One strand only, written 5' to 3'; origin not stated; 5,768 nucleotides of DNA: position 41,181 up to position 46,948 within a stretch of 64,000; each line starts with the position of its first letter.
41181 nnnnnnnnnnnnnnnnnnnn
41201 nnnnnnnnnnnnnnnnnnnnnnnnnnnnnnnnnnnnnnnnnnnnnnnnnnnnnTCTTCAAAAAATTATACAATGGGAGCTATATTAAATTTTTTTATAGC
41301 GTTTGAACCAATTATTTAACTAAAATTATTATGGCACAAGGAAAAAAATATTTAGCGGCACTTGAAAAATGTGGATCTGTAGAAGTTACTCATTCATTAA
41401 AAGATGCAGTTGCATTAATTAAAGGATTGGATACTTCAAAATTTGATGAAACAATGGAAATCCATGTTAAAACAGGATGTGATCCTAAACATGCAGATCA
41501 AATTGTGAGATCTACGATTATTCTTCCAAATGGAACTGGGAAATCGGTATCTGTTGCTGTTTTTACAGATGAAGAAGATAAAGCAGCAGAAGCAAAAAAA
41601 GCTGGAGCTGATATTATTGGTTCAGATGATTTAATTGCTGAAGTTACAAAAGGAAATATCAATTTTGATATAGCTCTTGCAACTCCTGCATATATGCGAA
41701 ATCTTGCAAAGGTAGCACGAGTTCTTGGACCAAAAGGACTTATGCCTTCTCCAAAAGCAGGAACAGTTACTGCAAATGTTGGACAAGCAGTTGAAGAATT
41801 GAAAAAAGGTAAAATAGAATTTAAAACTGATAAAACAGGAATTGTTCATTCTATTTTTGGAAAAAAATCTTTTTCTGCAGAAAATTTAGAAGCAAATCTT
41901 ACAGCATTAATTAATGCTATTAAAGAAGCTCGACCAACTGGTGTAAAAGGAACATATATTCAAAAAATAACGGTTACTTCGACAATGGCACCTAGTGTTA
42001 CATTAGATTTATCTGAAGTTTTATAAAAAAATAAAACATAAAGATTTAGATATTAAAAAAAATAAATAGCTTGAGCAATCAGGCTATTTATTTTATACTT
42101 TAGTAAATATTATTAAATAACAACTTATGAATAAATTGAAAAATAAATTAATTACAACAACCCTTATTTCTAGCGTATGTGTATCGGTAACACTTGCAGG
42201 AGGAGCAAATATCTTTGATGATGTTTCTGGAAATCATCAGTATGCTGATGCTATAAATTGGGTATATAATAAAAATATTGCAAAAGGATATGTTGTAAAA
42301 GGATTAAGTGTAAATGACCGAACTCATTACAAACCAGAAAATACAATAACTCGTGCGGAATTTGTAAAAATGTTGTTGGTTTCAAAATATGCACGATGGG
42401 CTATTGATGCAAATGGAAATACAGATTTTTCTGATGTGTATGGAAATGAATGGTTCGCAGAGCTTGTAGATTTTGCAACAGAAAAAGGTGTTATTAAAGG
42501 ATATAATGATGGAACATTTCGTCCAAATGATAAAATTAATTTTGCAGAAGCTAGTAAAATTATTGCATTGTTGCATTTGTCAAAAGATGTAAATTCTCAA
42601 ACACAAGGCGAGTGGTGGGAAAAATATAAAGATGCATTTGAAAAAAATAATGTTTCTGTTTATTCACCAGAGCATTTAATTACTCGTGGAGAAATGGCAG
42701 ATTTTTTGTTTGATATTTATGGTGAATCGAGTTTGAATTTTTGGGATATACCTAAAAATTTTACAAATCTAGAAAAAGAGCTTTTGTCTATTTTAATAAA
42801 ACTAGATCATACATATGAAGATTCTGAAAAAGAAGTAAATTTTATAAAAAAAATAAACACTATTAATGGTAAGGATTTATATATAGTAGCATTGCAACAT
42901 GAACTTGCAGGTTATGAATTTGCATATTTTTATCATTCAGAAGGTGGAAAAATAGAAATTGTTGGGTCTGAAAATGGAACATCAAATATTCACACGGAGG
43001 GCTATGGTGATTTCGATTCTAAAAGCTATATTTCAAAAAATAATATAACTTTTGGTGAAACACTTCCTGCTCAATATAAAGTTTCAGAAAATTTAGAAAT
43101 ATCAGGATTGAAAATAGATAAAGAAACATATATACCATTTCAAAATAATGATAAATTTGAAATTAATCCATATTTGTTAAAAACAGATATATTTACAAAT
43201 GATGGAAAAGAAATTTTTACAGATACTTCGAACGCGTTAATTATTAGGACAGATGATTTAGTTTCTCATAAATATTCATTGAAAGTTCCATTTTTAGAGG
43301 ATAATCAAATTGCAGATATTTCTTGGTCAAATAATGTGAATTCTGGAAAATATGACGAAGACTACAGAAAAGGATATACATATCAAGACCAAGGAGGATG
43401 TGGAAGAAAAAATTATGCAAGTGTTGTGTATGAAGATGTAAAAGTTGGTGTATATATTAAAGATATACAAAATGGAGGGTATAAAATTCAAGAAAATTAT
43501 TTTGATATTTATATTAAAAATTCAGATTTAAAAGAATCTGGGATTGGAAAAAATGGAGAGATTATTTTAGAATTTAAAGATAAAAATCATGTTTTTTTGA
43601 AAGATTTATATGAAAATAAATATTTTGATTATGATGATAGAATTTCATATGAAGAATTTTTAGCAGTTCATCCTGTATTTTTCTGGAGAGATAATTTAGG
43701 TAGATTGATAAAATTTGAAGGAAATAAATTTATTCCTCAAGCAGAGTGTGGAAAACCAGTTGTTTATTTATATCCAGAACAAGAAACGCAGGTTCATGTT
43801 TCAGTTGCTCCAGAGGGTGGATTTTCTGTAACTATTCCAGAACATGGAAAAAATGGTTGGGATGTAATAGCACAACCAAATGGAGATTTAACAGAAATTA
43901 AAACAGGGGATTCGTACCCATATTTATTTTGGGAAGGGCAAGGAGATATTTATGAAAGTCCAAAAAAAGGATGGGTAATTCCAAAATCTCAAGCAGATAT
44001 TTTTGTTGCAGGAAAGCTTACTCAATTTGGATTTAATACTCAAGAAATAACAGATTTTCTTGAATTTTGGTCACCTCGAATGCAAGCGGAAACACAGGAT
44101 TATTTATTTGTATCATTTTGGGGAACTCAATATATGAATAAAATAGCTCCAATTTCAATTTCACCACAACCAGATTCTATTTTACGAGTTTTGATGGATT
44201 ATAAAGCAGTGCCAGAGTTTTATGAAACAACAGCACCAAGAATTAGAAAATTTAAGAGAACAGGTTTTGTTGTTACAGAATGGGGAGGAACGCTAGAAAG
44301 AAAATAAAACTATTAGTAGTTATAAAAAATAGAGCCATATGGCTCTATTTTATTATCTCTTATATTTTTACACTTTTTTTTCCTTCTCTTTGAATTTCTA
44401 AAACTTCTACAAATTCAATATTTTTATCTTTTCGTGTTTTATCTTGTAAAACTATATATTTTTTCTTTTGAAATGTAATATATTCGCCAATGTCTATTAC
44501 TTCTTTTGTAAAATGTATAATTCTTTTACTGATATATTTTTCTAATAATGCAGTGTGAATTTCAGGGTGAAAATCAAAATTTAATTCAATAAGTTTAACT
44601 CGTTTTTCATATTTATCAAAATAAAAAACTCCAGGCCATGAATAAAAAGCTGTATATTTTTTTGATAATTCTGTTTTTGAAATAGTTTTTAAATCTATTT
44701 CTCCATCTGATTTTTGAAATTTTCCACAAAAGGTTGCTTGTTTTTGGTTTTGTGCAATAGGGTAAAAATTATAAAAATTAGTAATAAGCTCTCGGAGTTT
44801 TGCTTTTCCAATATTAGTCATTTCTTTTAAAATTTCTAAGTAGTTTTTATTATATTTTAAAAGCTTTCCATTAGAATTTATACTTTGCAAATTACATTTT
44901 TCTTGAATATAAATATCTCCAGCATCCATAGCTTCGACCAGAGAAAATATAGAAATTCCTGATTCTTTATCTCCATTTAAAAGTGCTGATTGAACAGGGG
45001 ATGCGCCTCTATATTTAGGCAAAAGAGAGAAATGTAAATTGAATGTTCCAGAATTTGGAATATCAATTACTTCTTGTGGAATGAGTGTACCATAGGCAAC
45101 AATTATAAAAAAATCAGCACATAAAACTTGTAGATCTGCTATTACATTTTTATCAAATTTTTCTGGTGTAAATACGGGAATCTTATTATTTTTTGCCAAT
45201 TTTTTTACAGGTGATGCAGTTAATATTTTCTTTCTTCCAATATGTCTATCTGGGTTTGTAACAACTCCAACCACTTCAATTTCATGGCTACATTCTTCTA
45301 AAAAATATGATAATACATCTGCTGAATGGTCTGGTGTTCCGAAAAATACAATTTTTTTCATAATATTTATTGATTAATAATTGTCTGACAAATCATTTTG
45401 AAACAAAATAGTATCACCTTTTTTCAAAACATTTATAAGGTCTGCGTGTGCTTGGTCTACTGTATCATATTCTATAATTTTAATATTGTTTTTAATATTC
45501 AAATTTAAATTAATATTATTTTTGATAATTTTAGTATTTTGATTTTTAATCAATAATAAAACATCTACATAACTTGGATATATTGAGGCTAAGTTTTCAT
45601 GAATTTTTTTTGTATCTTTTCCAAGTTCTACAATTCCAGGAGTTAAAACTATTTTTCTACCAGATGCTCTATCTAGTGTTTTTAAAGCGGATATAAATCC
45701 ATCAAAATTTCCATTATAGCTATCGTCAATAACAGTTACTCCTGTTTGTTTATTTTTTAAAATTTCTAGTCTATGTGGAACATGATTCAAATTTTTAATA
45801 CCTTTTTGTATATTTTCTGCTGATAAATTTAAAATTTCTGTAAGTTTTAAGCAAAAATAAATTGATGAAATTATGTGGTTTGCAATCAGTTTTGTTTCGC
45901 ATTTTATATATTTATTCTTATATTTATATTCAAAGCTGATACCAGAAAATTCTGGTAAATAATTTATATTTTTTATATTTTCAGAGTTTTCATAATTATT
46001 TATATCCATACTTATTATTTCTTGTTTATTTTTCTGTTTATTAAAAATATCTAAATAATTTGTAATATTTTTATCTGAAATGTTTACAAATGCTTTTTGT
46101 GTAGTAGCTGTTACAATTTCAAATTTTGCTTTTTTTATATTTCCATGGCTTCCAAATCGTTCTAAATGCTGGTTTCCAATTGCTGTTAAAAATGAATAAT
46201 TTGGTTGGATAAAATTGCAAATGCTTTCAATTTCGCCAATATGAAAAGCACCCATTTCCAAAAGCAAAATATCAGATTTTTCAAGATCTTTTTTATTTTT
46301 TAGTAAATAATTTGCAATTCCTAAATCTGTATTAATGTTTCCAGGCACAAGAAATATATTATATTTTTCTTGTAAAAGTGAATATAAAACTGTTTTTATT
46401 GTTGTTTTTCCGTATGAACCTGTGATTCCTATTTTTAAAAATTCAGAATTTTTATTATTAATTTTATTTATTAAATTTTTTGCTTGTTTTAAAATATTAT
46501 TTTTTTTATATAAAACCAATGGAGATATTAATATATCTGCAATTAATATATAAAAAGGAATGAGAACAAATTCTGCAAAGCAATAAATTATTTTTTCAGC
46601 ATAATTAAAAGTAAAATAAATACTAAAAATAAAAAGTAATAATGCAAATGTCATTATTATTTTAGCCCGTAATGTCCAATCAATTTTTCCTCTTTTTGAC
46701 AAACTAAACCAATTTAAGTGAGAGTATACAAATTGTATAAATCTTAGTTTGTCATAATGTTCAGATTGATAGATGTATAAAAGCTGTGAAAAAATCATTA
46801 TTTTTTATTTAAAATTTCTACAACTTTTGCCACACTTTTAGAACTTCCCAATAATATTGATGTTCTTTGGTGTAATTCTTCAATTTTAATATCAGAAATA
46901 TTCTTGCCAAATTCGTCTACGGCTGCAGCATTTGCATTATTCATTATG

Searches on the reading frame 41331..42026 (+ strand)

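Call 8: search_protein_families(library=pfam, proteins=[window:41331-42026:+], max_evalue=0.001)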
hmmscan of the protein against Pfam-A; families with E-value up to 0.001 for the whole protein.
window:41331-42026:+ (231 aa): 1 family
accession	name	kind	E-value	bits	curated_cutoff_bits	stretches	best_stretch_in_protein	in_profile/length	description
PF00687.26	Ribosomal_L1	-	2.9e-59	200.4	32.2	1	35-221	6-198/198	Ribosomal protein L1p/L10e family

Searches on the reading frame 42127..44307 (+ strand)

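Call 8: search_protein_families(library=pfam, proteins=[window:42127-44307:+], max_evalue=0.001)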
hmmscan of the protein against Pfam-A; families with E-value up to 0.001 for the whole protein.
window:42127-44307:+ (726 aa): 1 family
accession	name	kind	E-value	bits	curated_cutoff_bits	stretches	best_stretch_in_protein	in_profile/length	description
PF00395.25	SLH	-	9.3e-21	74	20.8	2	101-142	2-43/44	S-layer homology domain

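Call 95: search_protein_families(library=ncbifam, proteins=[window:42127-44307:+], max_evalue=0.01)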
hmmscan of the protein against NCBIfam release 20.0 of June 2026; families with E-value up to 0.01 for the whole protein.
window:42127-44307:+ (726 aa): 0 families

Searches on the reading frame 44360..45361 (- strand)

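Call 8: search_protein_families(library=pfam, proteins=[window:44360-45361:-], max_evalue=0.001)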
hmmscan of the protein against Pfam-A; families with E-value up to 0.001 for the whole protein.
window:44360-45361:- (333 aa): 2 families
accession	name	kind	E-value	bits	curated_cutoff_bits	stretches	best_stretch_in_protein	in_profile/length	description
PF00551.24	Formyl_trans_N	-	9.3e-37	127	26.1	1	2-164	1-162/181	Formyl transferase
PF02911.23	Formyl_trans_C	-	1.3e-06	29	21.1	1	215-332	2-91/100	Formyl transferase, C-terminal domain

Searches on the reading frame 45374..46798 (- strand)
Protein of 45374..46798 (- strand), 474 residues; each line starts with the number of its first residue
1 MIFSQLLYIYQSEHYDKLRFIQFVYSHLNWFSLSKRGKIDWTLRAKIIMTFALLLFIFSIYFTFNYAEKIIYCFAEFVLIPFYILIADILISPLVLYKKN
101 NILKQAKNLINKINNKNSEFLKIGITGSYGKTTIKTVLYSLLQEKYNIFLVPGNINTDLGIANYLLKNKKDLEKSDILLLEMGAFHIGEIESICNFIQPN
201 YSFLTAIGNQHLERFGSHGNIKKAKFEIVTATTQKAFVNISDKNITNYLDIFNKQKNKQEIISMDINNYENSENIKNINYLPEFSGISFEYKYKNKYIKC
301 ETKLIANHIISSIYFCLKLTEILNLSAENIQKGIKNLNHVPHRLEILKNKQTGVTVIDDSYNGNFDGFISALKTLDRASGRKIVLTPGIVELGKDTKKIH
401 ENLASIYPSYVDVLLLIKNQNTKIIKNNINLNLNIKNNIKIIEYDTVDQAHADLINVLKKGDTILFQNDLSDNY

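Call 9: search_protein_families(library=pfam, proteins=[window:45374-46798:-], max_evalue=0.001)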
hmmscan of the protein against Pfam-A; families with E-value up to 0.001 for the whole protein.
window:45374-46798:- (474 aa): 2 families
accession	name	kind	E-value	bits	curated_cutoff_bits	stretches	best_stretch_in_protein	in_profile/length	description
PF08245.18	Mur_ligase_M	-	1.4e-26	94.2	24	1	125-311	1-191/200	Mur ligase middle domain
PF02875.26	Mur_ligase_C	-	1.6e-12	48.8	28.4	1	342-466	1-123/127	Mur ligase, glutamate ligase domain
